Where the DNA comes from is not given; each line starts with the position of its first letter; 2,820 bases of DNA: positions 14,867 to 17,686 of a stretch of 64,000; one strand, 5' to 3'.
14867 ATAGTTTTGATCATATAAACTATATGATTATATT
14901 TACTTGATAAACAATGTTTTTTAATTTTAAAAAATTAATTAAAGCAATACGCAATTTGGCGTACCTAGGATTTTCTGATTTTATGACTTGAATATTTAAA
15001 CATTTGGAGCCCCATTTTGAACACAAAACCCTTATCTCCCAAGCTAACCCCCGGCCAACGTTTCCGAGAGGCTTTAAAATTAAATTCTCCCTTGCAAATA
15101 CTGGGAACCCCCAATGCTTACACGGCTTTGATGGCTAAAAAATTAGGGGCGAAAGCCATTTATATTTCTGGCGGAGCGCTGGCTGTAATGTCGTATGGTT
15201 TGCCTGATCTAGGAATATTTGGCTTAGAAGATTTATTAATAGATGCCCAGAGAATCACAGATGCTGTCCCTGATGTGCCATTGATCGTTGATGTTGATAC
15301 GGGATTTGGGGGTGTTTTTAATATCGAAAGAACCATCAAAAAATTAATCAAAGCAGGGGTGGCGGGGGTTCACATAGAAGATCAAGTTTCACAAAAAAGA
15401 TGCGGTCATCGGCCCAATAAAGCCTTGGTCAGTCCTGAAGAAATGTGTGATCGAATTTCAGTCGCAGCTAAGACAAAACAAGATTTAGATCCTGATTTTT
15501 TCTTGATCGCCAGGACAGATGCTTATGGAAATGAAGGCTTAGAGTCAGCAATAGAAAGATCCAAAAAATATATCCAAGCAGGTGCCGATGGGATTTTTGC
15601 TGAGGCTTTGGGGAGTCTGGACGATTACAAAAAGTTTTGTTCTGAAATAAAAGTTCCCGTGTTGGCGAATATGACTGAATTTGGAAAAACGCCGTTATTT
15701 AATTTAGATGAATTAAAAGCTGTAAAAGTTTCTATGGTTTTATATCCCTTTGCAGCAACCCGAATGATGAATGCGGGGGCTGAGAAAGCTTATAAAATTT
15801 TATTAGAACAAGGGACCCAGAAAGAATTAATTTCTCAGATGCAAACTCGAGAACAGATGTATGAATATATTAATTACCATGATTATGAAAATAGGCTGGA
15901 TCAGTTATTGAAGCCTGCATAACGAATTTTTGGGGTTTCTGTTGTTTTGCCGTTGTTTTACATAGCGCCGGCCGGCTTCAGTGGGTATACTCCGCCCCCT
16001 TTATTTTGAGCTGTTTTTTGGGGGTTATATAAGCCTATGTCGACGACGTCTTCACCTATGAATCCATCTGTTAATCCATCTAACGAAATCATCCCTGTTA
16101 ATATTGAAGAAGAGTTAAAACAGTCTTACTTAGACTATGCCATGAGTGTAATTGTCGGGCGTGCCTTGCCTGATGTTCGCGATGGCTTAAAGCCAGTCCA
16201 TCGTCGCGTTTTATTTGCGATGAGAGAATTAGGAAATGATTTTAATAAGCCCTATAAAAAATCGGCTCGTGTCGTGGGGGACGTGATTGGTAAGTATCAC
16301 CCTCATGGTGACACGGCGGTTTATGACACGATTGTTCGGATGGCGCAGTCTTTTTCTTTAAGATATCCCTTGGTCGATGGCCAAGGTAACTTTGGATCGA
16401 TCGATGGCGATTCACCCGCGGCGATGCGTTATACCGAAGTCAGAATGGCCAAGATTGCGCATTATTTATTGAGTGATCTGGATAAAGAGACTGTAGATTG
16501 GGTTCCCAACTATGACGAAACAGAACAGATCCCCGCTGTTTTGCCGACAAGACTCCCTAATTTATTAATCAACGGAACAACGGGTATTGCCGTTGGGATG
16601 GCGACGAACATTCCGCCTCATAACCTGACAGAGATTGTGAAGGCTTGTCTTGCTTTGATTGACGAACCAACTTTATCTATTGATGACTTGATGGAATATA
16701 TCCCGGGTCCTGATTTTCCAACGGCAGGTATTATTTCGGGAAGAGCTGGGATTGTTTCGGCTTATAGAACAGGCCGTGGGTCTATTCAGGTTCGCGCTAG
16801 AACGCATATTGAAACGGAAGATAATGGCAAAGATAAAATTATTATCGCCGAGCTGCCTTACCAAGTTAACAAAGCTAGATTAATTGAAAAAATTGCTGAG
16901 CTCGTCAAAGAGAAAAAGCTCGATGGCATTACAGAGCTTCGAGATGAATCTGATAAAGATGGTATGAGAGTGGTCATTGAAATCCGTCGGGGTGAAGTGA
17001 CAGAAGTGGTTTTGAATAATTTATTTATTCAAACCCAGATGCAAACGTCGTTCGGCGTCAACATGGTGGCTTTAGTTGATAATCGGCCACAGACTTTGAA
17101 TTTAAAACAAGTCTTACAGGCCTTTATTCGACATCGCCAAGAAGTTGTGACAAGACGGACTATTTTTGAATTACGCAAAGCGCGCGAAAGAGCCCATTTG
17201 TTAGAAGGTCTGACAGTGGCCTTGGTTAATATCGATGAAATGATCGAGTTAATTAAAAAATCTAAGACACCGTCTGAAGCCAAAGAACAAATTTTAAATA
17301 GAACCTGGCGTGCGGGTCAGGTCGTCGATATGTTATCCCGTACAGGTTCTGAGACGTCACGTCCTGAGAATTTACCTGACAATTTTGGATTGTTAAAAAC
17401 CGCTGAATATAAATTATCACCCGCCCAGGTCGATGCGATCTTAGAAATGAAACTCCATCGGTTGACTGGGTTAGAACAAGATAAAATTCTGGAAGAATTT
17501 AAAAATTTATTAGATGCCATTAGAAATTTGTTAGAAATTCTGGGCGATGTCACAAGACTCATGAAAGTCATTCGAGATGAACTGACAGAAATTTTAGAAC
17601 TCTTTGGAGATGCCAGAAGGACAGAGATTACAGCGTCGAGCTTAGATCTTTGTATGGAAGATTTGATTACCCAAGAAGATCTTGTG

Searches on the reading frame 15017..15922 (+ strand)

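Call 65: search_protein_families(library=pfam, proteins=[window:15017-15922:+], max_evalue=0.001)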
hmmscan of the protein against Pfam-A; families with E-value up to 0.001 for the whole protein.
window:15017-15922:+ (301 aa): 2 families
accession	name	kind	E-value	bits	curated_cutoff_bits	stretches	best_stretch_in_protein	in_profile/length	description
PF13714.12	PEP_mutase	-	3.1e-46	158.3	31.5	1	18-259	3-236/240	Phosphoenolpyruvate phosphomutase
PF00463.27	ICL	-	9.6e-17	61.1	26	1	88-191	151-255/526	Isocitrate lyase family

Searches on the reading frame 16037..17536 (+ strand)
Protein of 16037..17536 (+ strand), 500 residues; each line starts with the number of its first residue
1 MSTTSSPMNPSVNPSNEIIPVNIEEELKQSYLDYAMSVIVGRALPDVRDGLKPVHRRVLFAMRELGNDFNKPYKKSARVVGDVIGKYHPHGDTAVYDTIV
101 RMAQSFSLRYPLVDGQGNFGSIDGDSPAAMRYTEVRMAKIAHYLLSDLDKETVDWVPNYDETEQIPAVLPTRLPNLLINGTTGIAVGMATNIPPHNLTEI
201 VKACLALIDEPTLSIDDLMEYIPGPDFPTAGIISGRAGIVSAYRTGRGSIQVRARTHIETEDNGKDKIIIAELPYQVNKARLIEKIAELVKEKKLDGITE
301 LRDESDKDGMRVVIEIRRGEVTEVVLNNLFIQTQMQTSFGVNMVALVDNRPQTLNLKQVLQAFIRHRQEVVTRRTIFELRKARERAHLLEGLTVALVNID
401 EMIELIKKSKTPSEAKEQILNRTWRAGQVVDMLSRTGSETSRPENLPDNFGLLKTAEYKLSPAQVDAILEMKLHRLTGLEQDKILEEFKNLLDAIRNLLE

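Call 64: find_homologous_proteins(query=window:16037-17536:+, max_evalue=1e-50)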
Query window:16037-17536:+ (500 aa): 8000 proteins with E <= 1e-50 among 8000 candidates; the best 120 are listed.
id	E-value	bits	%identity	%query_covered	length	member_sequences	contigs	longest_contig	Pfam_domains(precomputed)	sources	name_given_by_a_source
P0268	9.1e-256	867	79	98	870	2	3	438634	PF00521.27,PF03989.19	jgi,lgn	-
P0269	4.0e-255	865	79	98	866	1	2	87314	PF00521.27,PF03989.19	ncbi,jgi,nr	ncbi:MAG: gyrA [Gammaproteobacteria bacterium]|jgi:DNA gyrase subunit A|nr:gyrA [Gammaproteobacteria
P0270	1.4e-254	863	78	98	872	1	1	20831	PF00521.27,PF03989.19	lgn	-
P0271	6.8e-251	851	78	97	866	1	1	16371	PF00521.27,PF03989.19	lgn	-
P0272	7.3e-250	848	78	98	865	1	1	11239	PF00521.27,PF03989.19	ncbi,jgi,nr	ncbi:MAG: gyrA [Gammaproteobacteria bacterium]|jgi:DNA gyrase subunit A|nr:gyrA [Gammaproteobacteria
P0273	2.3e-249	846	76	98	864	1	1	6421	PF00521.27,PF03989.19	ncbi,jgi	jgi:DNA gyrase subunit A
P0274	2.5e-248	843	76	97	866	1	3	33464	PF00521.27,PF03989.19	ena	-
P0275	3.6e-248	842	76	97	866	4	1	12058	PF00521.27,PF03989.19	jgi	jgi:DNA gyrase subunit A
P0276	1.6e-247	840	77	97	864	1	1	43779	PF00521.27,PF03989.19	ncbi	-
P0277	3.1e-247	839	77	97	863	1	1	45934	PF00521.27,PF03989.19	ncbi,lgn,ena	-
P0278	3.5e-247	839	77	97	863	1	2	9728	PF00521.27,PF03989.19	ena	-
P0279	6.1e-247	838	77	98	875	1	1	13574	PF00521.27,PF03989.19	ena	-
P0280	2.3e-246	836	77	97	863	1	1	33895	PF00521.27,PF03989.19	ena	-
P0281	5.1e-246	835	76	98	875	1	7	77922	PF00521.27,PF03989.19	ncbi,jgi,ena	jgi:DNA gyrase subunit A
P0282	2.4e-245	833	75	97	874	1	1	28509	PF00521.27,PF03989.19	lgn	-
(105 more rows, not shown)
